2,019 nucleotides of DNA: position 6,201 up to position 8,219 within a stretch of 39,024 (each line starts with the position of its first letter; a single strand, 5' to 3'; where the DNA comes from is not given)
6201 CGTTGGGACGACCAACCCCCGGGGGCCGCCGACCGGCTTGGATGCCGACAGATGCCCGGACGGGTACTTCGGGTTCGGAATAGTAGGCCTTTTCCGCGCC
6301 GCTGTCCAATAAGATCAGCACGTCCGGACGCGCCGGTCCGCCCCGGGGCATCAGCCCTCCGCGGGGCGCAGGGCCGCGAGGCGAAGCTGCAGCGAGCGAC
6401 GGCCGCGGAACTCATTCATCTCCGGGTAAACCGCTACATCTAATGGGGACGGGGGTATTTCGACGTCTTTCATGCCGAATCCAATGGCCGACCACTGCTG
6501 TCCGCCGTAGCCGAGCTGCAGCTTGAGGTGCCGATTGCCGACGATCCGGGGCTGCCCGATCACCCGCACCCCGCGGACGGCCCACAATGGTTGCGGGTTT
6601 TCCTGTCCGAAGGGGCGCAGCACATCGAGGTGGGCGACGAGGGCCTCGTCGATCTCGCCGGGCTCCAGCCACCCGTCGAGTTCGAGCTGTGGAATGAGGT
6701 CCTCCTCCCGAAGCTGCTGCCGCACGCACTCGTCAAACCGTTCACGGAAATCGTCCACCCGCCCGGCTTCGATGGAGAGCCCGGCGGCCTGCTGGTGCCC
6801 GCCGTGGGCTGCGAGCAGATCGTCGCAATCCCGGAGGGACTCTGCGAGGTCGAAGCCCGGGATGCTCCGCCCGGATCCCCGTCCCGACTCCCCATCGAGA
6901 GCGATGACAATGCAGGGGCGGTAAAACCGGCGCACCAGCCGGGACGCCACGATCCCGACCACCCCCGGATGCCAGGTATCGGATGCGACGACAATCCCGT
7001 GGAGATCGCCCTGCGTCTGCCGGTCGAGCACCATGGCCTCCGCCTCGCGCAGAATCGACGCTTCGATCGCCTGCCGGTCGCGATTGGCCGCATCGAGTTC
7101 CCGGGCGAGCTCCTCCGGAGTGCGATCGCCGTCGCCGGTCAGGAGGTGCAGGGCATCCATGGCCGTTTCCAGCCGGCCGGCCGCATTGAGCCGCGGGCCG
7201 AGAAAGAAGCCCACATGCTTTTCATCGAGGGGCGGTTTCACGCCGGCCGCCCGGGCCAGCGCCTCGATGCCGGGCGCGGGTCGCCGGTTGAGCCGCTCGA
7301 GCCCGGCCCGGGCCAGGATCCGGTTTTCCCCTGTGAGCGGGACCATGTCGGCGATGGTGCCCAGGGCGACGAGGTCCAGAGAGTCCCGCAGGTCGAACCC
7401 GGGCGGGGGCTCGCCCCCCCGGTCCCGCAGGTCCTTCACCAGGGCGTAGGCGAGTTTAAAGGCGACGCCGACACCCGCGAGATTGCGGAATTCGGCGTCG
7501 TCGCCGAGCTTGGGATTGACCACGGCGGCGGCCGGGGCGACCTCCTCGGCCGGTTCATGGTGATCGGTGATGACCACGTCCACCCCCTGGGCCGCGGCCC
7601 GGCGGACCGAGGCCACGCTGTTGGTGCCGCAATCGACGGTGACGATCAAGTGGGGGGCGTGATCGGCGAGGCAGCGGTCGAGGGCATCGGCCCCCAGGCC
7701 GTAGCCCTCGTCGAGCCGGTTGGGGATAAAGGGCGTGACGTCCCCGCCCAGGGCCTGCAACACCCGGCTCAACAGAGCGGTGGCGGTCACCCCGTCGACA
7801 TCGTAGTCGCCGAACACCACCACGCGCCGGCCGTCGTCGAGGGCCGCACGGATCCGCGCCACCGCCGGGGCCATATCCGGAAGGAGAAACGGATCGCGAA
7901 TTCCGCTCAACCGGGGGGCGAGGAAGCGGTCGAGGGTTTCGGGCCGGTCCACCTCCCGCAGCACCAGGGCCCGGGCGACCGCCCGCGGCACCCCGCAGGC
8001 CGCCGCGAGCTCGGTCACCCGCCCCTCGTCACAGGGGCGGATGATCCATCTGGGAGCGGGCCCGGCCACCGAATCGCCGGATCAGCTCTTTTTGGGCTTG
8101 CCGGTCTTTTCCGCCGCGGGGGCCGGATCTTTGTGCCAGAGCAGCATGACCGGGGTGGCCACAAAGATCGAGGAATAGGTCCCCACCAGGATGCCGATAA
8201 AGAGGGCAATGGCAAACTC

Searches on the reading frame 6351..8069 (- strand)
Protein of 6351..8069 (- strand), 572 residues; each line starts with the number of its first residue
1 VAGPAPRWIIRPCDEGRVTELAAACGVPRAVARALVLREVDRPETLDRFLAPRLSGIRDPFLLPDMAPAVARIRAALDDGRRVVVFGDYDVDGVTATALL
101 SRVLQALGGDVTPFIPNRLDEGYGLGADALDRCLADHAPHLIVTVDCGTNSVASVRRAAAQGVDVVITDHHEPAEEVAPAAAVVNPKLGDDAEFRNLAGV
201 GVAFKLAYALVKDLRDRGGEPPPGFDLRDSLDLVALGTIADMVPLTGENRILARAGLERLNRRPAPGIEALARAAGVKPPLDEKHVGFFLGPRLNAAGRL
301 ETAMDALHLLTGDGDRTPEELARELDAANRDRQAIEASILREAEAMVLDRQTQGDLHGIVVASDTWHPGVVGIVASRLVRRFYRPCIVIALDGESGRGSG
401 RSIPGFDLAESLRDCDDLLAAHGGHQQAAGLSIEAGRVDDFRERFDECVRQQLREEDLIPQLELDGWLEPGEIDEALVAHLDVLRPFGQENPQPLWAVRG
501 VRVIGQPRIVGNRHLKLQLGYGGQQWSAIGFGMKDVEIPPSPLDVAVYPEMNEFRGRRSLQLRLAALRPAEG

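Call 42: search_protein_families(library=pfam, proteins=[window:6351-8069:-], max_evalue=0.00001)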
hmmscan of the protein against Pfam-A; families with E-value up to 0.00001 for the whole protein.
window:6351-8069:- (572 aa): 3 families
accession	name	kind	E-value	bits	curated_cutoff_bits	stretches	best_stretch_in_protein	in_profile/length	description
PF17768.7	RecJ_OB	-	2.7e-26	92.2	27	1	465-564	2-105/107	RecJ OB domain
PF01368.27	DHH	-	4e-24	85.7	28.1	1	82-215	1-104/125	DHH family, N-terminal domain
PF02272.25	DHHA1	-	2.4e-13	50.9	25.9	1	360-450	6-101/102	DHHA1 domain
